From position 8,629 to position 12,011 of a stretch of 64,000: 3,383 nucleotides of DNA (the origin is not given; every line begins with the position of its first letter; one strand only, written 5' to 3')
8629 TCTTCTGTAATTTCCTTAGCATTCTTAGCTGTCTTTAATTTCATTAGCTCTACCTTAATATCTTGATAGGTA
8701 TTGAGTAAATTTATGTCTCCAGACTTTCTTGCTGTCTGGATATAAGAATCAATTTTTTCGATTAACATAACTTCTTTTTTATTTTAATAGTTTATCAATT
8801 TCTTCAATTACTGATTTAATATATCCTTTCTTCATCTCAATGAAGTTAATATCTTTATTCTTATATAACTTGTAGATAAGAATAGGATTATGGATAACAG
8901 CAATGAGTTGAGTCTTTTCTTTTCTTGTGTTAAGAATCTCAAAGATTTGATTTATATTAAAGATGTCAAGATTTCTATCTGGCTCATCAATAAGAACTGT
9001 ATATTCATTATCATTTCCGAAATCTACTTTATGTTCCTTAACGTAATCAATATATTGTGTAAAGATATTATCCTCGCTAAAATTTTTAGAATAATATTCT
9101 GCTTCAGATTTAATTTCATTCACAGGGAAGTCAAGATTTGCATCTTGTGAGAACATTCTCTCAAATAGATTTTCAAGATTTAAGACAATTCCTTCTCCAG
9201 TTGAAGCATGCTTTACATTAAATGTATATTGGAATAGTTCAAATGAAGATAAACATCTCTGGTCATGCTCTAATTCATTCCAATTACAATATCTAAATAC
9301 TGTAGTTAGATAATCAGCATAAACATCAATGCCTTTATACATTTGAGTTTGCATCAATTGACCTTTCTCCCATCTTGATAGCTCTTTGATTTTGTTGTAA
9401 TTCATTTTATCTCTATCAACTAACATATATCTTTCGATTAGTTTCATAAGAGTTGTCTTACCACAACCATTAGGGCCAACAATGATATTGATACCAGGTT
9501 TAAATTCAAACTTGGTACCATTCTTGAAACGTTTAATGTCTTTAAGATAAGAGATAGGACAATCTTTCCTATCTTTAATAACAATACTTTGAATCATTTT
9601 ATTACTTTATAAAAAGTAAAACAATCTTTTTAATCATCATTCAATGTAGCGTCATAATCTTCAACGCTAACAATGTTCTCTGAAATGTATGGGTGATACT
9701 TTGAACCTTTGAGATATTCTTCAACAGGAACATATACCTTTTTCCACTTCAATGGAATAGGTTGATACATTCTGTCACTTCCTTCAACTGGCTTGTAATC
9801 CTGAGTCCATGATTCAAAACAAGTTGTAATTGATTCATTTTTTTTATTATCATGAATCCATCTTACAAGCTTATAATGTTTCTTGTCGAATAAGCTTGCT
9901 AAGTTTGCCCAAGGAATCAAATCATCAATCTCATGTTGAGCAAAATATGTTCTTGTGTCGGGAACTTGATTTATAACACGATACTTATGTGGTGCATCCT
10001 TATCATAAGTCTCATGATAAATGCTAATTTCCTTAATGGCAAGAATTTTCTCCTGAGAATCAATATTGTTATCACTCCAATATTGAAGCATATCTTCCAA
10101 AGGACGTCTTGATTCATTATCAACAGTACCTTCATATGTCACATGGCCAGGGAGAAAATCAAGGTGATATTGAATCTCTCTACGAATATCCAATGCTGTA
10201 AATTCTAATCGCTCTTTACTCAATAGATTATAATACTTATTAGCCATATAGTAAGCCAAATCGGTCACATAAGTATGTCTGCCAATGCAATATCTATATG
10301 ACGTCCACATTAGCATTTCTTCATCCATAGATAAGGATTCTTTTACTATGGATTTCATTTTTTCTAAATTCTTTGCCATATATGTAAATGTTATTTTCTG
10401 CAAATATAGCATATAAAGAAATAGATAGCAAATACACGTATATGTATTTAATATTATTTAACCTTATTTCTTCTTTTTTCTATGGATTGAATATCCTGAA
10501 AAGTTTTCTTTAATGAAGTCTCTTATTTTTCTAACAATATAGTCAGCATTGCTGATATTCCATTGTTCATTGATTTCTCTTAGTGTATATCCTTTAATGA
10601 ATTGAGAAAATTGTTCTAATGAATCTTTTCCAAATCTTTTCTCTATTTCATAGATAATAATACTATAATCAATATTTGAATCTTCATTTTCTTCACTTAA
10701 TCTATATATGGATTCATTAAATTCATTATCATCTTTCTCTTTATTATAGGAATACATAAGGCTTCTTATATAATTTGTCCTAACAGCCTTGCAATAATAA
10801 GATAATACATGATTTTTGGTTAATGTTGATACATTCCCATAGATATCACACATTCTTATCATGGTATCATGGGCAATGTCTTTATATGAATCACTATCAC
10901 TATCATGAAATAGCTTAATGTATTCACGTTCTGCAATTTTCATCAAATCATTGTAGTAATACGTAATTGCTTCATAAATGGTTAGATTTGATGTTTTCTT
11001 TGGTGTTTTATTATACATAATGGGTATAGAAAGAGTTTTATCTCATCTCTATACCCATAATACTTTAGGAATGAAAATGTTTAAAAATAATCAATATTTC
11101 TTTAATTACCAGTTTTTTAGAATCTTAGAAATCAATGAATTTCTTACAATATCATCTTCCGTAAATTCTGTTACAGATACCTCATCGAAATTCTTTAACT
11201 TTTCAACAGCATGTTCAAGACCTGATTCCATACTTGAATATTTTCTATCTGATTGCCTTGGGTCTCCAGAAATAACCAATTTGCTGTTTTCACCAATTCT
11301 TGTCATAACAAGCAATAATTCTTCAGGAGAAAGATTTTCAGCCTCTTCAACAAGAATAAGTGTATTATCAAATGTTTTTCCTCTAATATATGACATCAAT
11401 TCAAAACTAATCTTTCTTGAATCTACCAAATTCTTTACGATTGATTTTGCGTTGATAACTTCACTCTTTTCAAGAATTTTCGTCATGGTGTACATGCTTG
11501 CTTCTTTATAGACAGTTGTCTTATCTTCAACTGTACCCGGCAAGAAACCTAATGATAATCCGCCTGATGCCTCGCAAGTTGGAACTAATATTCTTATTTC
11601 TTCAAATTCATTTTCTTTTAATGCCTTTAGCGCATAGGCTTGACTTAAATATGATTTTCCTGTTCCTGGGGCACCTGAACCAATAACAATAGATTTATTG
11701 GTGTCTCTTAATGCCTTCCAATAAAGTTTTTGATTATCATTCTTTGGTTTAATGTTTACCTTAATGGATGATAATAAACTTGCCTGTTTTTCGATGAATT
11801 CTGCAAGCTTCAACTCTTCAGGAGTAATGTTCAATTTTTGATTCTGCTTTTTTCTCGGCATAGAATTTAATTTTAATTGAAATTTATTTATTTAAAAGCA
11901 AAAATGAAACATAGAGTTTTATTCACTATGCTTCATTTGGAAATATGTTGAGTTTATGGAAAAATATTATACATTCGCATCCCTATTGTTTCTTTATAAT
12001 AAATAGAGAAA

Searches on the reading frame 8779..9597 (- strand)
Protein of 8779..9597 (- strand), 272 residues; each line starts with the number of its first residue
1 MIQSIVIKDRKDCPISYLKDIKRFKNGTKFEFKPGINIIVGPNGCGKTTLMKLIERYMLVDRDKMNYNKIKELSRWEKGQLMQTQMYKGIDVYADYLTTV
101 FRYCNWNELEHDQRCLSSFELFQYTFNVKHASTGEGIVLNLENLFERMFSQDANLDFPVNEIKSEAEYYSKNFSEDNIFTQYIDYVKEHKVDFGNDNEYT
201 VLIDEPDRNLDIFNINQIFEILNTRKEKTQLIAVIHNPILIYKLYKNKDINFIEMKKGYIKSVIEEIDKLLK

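Call 90: search_protein_families(library=phrogs, proteins=[window:8779-9597:-], max_evalue=0.01)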
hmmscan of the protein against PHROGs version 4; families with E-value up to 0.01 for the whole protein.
window:8779-9597:- (272 aa): 12 families
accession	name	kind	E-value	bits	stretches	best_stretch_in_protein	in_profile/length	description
phrog_8323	-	unknown function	7.9e-10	38.9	1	18-62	56-99/623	-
phrog_7507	-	unknown function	6.6e-09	36.6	1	21-74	12-64/483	-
phrog_293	-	moron, auxiliary metabolic gene and host takeover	1.3e-08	34.3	1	36-79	165-210/1058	ABC transporter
phrog_9802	-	unknown function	2.8e-08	34.2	1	19-189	11-193/438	-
phrog_77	-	DNA, RNA and nucleotide metabolism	6.9e-08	32.5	2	200-259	892-956/967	SbcC-like subunit of palindrome specific endonuclease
phrog_3940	-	unknown function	7.9e-08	32.5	1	18-70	10-58/537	-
phrog_2392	-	moron, auxiliary metabolic gene and host takeover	4.1e-07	29.7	1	27-69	499-542/726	ABC transporter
phrog_4747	-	unknown function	1.7e-05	25.1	0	35-54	23-42/610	-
phrog_8066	-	unknown function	9.9e-05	22.3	1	35-84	188-235/522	-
phrog_800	-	head and packaging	0.00079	19.1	1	23-62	22-64/511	terminase small subunit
phrog_5846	-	DNA, RNA and nucleotide metabolism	0.0025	18.1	1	34-71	38-78/380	clamp loader of DNA polymerase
phrog_11225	-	unknown function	0.0058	17.2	1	18-55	5-44/229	-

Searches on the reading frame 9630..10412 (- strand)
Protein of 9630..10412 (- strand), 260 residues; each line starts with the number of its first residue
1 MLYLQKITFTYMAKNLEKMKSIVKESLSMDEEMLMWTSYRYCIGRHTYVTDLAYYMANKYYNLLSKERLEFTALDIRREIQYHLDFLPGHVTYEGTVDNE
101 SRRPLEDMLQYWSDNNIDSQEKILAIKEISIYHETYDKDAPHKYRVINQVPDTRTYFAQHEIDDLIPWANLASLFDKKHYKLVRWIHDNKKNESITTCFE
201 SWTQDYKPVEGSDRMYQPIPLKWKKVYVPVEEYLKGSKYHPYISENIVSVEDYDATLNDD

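Call 90: search_protein_families(library=phrogs, proteins=[window:9630-10412:-], max_evalue=0.01)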
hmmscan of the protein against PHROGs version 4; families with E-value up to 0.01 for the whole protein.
window:9630-10412:- (260 aa): 1 family
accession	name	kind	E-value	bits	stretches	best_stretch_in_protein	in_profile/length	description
phrog_11947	-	unknown function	2.2e-05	25.5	1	30-83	12-65/100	-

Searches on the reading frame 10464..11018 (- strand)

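Call 90: search_protein_families(library=phrogs, proteins=[window:10464-11018:-], max_evalue=0.01)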
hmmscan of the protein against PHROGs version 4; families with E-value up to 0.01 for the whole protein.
window:10464-11018:- (184 aa): 1 family
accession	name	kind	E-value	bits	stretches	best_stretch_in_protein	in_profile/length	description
phrog_1740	-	transcription regulation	0.00042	19.9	1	7-182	51-225/567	RNA polymerase sigma factor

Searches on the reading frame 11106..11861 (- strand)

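Call 90: search_protein_families(library=phrogs, proteins=[window:11106-11861:-], max_evalue=0.01)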
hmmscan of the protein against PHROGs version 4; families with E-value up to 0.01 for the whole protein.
window:11106-11861:- (251 aa): 5 families
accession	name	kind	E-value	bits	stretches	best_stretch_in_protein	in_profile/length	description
phrog_170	-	other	1.7e-63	216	1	1-250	42-276/323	PhoH-like phosphate starvation-inducible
phrog_2765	-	other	8e-45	154.5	1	15-242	208-434/443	PhoH-like phosphate starvation-inducible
phrog_32482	-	other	4.1e-12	46.5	1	51-226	394-556/589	PhoH-like phosphate starvation-inducible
phrog_325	-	DNA, RNA and nucleotide metabolism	0.003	16.9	1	10-203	442-613/986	Dda-like helicase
phrog_979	-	head and packaging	0.0077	15.9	0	20-88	134-198/642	terminase large subunit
